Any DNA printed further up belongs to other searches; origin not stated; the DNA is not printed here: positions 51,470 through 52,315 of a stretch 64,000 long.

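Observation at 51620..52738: Tightly coupled pair: 3-TM protein plus TM-anchored Trp-rich C4 zinc-ribbon protein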

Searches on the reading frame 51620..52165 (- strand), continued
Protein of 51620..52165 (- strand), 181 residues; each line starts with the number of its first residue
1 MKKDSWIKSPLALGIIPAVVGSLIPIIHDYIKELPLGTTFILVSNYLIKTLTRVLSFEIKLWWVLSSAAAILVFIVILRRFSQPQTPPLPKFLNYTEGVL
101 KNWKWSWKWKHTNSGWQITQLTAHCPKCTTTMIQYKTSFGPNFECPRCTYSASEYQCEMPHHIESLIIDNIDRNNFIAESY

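Call 65: fold_search(model_id=the predicted structure, library=pdb)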
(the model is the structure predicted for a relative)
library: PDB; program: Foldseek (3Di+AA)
matches with E <= 10: 167; with E <= 0.001: 0
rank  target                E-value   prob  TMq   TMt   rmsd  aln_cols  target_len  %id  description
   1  8ity_I                1.1e-01  0.99  0.18  0.51   2.8        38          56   21  human RNA polymerase III pre-initiation complex closed DNA 1 (released 2023-06-07)
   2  7fji_I                5.4e-01  0.92  0.17  0.27   2.8        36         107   22  human Pol III elongation complex (released 2021-10-27)
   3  9fsr_J                5.7e-01  0.85  0.17  0.47   2.9        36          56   22  RNA Polymerase III Class III Open Mini Pre-initiation Complex 1 (OC1-mini) (released 2025-01-15)
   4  7a6h_I                9.3e-01  0.84  0.17  0.27   2.8        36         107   22  Cryo-EM structure of human apo RNA Polymerase III (released 2021-02-03)
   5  7d58_I                9.3e-01  0.69  0.18  0.28   3.1        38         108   21  cryo-EM structure of human RNA polymerase III in elongating state (released 2021-02-17)
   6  3qt1_I                9.3e-01  0.54  0.15  0.49   6.8        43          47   21  RNA polymerase II variant containing A Chimeric RPB9-C11 subunit (released 2011-03-23)
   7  5oik_I                9.9e-01  0.77  0.17  0.24   3.1        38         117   13  Structure of an RNA polymerase II-DSIF transcription elongation complex (released 2017-09-13)
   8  8yoz_B                9.9e-01  0.60  0.17  0.39   8.9        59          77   17  Crystal structure of the small zinc-finger protein ZifS (TTHA0897) from Thermus thermophilus HB8. (released 2025-03-19)
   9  9k2g_I                1.1e+00  0.80  0.17  0.49   2.9        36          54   22  Human RNA Polymerase III de novo transcribing complex 13 (TC13) (released 2025-04-16)
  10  8hyj_I                1.2e+00  0.66  0.17  0.30   3.4        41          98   10  A cryo-EM structure of KTF1-bound polymerase V transcription elongation complex (released 2023-06-21)
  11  3cqz_I                1.3e+00  0.66  0.17  0.24   3.1        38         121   18  Crystal structure of 10 subunit RNA polymerase II in complex with the inhibitor alpha-amanitin (released 2008-07-22)
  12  5lj5_u                1.4e+00  0.06  0.16  0.07  18.4       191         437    9  Overall structure of the yeast spliceosome immediately after branching. (released 2016-08-31)
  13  2zf3_E                1.8e+00  0.03  0.09  0.09  14.5       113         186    8  Crystal Structure of VioE (released 2008-01-01)
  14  9gda_F                1.9e+00  0.15  0.15  0.04   9.8        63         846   17  RNAP-TopoI complex on duplex scaffold (released 2025-11-05)
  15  3woe_B                1.9e+00  0.09  0.10  0.15   5.4        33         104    6  Crystal structure of P23-45 gp39 (6-109) bound to Thermus thermophilus RNA polymerase beta-flap domain (released 2014-03-12)
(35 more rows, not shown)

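Call 70: fold_search(model_id=the predicted structure, library=viral)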
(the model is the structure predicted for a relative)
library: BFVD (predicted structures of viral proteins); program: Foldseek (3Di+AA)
matches with E <= 10: 289; with E <= 0.001: 0
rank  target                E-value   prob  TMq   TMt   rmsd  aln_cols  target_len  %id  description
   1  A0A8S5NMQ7            3.0e-02  0.75  0.16  0.14  13.9        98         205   16  DNA-directed RNA polymerase II subunit [Siphoviridae sp. ctQU013]
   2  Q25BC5                2.2e-01  0.33  0.17  0.26  23.6       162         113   11  Uncharacterized protein [His 2 virus]
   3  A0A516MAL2            3.7e-01  0.80  0.15  0.36  17.5        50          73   18  (no name in the UniProt tables at hand)
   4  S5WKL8                4.0e-01  0.96  0.15  0.33   1.4        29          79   31  Uncharacterized protein [Pseudomonas phage PaBG]
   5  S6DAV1                4.2e-01  0.20  0.19  0.18  18.3       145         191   15  Uncharacterized protein [Invertebrate iridescent virus 22]
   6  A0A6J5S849            4.7e-01  0.20  0.15  0.08  13.7       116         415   17  DNA topoisomerase [uncultured Caudovirales phage]
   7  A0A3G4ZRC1            5.3e-01  0.21  0.18  0.09   9.7        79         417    8  Uncharacterized protein [Dasosvirus sp.]
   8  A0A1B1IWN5            5.7e-01  0.60  0.19  0.24   4.0        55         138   16  (no name in the UniProt tables at hand)
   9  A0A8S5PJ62            5.7e-01  0.20  0.15  0.21   6.8        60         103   15  Lipoprotein [Myoviridae sp. ctsK93]
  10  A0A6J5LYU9            6.4e-01  0.28  0.14  0.28   9.7        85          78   20  Uncharacterized protein [uncultured Caudovirales phage]
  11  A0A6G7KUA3            7.2e-01  0.13  0.16  0.04  24.5       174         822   13  PC717R [African swine fever virus]
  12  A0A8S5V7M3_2          7.7e-01  0.18  0.14  0.04   8.3        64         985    6  Uncharacterized protein [CrAss-like virus sp. ctUXy6]
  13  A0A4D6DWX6            8.1e-01  0.14  0.18  0.24  20.2       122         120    6  Uncharacterized protein [Edwardsiella phage pEt-SU]
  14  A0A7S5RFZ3            8.1e-01  0.11  0.17  0.23  15.5       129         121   13  (no name in the UniProt tables at hand)
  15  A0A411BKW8            8.7e-01  0.15  0.16  0.30   8.4        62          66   13  Lipoprotein [Vibrio phage VspSw_1]
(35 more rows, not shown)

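Call 71: search_dna_similar(query=window:51623-52165:-, collection=plasmids, mode=protein, max_evalue=0.001, max_rows=25)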
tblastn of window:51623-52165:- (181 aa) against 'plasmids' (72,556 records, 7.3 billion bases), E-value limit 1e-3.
No match.

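Call 72: search_dna_similar(query=window:51623-52165:-, collection=phages, mode=protein, max_evalue=0.001, max_rows=15)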
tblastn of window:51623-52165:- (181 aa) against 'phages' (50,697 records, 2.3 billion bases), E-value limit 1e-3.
No match.

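Call 74: search_dna_similar(query=L030:5989-6528:+, collection=plasmids, mode=protein, max_evalue=0.001, max_rows=15)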
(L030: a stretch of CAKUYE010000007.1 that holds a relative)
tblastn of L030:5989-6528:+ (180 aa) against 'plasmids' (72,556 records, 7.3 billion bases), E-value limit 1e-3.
Records with a match: 2; places in all: 2; records where one place covers at least 80% of the query: 1.
Best place of each record, by identity: <60% 2.
By first word of the organism name: Aliarcobacter 1; Paenibacillus 1.
By predicted mobility (MOB-suite, as given by PLSDB): non-mobilizable 2.
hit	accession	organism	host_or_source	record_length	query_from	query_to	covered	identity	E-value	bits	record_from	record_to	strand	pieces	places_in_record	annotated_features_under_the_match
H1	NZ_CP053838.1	Aliarcobacter faecis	Cell culture,Human septic tank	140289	12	161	83%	29.2%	3e-5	50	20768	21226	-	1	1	hypothetical protein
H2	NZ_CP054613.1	Paenibacillus cellulosilyticus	cell culture,soil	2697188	1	96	53%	30.2%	4e-6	53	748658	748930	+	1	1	none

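Call 75: search_dna_similar(query=P0153, collection=phages, mode=protein, max_evalue=0.001, max_rows=15)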
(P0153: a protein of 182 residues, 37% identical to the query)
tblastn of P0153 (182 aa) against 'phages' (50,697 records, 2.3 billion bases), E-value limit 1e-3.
No match.

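Call 77: get_annotated_region(hit=H1, flank=7000)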
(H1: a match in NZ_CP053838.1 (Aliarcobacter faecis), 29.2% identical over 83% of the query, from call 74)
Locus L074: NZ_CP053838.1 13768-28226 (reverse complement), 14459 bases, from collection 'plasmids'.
description: Aliarcobacter faecis strain CCUG 66484 plasmid pAFAEC, complete sequence
organism: Aliarcobacter faecis (NCBI taxid 1564138)
taxonomy: Bacteria; Campylobacterota; Epsilonproteobacteria; Campylobacterales; Arcobacteraceae; Aliarcobacter; Aliarcobacter faecis
host: -; source: Cell culture,Human septic tank; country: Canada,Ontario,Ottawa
typing (MOB-suite, as given by PLSDB): non-mobilizable
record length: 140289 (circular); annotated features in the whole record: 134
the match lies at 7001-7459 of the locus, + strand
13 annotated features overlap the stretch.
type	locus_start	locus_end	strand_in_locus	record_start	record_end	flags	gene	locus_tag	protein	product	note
CDS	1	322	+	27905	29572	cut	-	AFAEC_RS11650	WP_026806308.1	DUF262 domain-containing protein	-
CDS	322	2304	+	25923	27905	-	-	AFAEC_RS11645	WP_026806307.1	DUF262 domain-containing protein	-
CDS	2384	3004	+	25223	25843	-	-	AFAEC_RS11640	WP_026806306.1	hypothetical protein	-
CDS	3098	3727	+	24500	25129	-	-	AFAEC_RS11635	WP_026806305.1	hypothetical protein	-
CDS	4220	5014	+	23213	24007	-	-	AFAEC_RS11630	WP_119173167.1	hypothetical protein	-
CDS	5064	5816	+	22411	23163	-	-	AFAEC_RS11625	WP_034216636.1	DUF2971 domain-containing protein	-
CDS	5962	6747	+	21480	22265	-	-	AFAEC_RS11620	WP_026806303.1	DUF2971 domain-containing protein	-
CDS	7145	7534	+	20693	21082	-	-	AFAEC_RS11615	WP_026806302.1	hypothetical protein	-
CDS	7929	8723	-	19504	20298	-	-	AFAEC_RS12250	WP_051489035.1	hypothetical protein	-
CDS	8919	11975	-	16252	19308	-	-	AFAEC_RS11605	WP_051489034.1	Tn3 family transposase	-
CDS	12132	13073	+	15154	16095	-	-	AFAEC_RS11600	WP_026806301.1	metal ABC transporter substrate-binding protein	-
CDS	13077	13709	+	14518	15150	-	-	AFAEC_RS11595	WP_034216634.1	ATP-binding cassette domain-containing protein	-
CDS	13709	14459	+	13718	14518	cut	-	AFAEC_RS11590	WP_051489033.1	metal ABC transporter permease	GO:0030001 - metal ion transport [Evidence IEA]; GO:0055085 - transmembrane transport [Evidence IEA]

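Call 78: search_protein_families(library=padloc, alignment_id=A4, max_evalue=1e-8)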
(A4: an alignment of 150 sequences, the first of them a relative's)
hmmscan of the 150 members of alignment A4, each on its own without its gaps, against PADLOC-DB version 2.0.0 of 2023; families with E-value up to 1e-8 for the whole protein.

A. member 1, L005:1-534:+ (177 aa): 2 families
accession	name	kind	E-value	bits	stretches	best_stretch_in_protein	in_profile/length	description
PDLC03610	REase_MTase_IIG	-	5.8e-46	155.1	1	1-173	916-1074/1096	Type IIG restriction enzyme-methyltransferase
PDLC03597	REase_MTase_IIG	-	5.5e-11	38.8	1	1-56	1459-1515/1646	Type IIG restriction enzyme-methyltransferase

B. families by the number of members that match (of 150 scanned): 290 families (the first 25 are shown)
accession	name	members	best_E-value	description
PDLC04135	mad3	3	2.2e-48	mads_3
PDLC00075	GajA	3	6.7e-36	AAA ATPase domain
PDLC04871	PDC-S05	3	2e-31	-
PDLC02980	AriA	3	3.5e-20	-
PDLC00083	GajA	2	3.9e-264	AAA ATPase domain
PDLC04965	PDC-S23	2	2.3e-130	-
PDLC04963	PDC-S23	2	1.8e-123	-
PDLC00091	GajA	2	6.5e-117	AAA ATPase domain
PDLC04964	PDC-S23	2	5.9e-108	-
PDLC00071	GajA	2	1.7e-102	AAA ATPase domain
PDLC00096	GajA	2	2.1e-97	AAA ATPase domain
PDLC00080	GajA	2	1.3e-85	AAA ATPase domain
PDLC00099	GajA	2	5.7e-84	AAA ATPase domain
PDLC00069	GajA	2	1e-80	AAA ATPase domain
PDLC00070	GajA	2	2.9e-80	AAA ATPase domain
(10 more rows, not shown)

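Call 87: search_protein_families(library=ncbifam, alignment_id=A1, max_evalue=0.001)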
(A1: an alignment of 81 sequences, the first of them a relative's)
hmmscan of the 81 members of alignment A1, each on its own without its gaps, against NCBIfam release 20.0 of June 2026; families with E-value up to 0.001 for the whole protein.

A. member 1, P0001 (181 aa): 0 families

B. families by the number of members that match (of 81 scanned): 10 families
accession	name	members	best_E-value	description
NF001645.0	PRK00420.1-2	4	1.1e-05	hypothetical protein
NF001646.0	PRK00420.1-3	4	5.5e-05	hypothetical protein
NF001669.0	PRK00432.1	2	0.00036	30S ribosomal protein S27ae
NF011481.0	PRK14890.1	1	3.6e-05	putative Zn-ribbon RNA-binding protein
TIGR00373.1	TIGR00373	1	9.3e-05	transcription factor E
TIGR00686.1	phnA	1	0.00011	zinc ribbon domain-containing protein YjdM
NF004910.0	PRK06266.1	1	0.00043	transcription initiation factor E subunit alpha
NF040849.1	tRNAmod_TiaS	1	0.00045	tRNA(Ile2) 2-agmatinylcytidine synthetase TiaS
NF045757.1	MPN565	1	0.00053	MPN565 family protein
TIGR01384.1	TFS_arch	1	0.0006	transcription factor S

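Call 90: search_protein_families(library=pfam, alignment_id=A1, max_evalue=0.01)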
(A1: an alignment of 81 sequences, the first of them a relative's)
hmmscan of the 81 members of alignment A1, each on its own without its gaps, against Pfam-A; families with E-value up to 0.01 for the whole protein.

A. member 1, P0001 (181 aa): 0 families

B. families by the number of members that match (of 81 scanned): 40 families (the first 25 are shown)
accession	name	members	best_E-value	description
PF06677.18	Auto_anti-p27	15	3.7e-05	Sjogren's syndrome/scleroderma autoantigen 1 (Autoantigen p27)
PF13453.11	Zn_ribbon_TFIIB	5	0.00057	Transcription factor zinc-finger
PF12773.13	DZR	4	0.0018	Double zinc ribbon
PF08271.17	Zn_Ribbon_TF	3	6e-05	TFIIB zinc-binding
PF23783.1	Zn_ribbon_TiaS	3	0.00014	TiaS C-terminal zinc ribbon domain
PF12760.12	Zn_ribbon_IS1595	3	0.002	Transposase zinc-ribbon domain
PF13408.12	Zn_ribbon_recom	3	0.0041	Recombinase zinc beta ribbon domain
PF20122.4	DUF6512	2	2.1e-05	Family of unknown function (DUF6512)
PF23903.1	Phage_zn_bind_2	1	0.00029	Phage zinc binding domain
PF08792.16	A2L_zn_ribbon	1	0.00044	A2L zinc ribbon domain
PF22415.1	PSV_ORF131-like_dom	1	0.001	PSV_Hypothetical protein ORF131-like domain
PF14690.11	Zn_ribbon_ISL3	1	0.0012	zinc-finger of transposase IS204/IS1001/IS1096/IS1165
PF10864.13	DUF2663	1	0.0013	Protein of unknown function (DUF2663)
PF18949.5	DUF5693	1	0.0013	Family of unknown function (DUF5693)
PF16038.10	TMIE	1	0.0019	TMIE protein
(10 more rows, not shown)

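Call 93: find_encoding_contigs(protein=P0013, flank=5000, max_places=2)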
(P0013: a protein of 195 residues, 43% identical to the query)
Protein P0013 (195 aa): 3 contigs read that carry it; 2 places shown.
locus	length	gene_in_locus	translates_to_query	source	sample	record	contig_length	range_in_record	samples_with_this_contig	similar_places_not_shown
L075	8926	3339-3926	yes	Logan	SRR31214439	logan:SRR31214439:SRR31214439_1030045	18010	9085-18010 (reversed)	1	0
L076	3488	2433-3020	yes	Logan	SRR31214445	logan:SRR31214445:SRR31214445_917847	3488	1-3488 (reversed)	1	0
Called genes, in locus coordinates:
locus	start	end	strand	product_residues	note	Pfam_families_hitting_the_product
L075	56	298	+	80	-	-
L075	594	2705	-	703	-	-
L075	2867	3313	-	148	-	-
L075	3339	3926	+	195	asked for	-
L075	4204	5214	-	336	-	PF00574:CLP_protease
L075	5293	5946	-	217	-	-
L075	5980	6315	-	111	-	-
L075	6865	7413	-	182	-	-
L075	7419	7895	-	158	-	-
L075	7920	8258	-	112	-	PF13384:HTH_23 (weak)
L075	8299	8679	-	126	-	-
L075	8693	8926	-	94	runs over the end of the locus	-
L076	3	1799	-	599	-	?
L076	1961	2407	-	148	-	-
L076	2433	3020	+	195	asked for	-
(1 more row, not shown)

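Call 94: find_encoding_contigs(protein=P0009, flank=5000, max_places=2)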
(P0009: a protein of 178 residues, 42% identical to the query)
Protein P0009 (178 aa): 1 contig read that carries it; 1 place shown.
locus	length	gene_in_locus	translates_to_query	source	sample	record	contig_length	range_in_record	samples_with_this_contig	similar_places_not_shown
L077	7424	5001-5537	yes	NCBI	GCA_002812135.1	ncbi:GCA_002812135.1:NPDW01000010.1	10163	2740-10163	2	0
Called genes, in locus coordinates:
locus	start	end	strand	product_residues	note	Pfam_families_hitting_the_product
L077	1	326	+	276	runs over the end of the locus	-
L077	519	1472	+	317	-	-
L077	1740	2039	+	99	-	PF02604:PhdYeFM_antitox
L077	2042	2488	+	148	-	PF01850:PIN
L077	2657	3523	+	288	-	-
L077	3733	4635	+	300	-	PF00657:Lipase_GDSL, PF13472:Lipase_GDSL_2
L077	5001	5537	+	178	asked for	-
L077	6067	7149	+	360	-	-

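Call 95: find_encoding_contigs(protein=P0007, flank=5000, max_places=2)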
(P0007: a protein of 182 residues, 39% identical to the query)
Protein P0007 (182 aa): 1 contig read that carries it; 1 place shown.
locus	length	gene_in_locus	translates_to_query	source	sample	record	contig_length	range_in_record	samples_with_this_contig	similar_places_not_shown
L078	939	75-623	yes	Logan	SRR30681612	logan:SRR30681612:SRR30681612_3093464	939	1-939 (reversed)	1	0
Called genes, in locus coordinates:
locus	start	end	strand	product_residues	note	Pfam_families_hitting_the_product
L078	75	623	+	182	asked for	-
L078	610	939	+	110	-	?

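Call 96: find_encoding_contigs(protein=P0006, flank=5000, max_places=2)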
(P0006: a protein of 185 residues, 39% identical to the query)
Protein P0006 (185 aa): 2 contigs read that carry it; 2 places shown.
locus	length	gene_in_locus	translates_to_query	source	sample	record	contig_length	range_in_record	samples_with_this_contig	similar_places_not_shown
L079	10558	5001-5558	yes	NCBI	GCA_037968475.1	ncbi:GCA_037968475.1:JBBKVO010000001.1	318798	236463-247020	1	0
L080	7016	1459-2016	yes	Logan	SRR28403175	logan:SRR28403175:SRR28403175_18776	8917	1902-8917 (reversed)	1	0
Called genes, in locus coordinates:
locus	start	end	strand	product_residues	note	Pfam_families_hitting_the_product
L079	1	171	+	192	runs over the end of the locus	PF00406:ADK, PF13238:AAA_18 (weak), PF13671:AAA_33 (weak), PF13207:AAA_17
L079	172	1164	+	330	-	PF01018:GTP1_OBG, PF01926:MMR_HSR1, PF02421:FeoB_N, PF16897:MMR_HSR1_Xtn (faint)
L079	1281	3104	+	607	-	PF13385:Laminin_G_3, PF18962:Por_Secre_tail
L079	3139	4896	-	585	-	PF00474:SSF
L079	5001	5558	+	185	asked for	-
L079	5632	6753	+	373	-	PF01544:CorA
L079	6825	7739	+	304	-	-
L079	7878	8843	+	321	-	PF00365:PFK, PF01513:NAD_kinase (faint)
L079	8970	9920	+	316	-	-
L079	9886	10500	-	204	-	PF00588:SpoU_methylase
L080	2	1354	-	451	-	?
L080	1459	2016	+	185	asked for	-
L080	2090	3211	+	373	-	PF01544:CorA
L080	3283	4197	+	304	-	-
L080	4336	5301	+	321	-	PF00365:PFK, PF01513:NAD_kinase (faint)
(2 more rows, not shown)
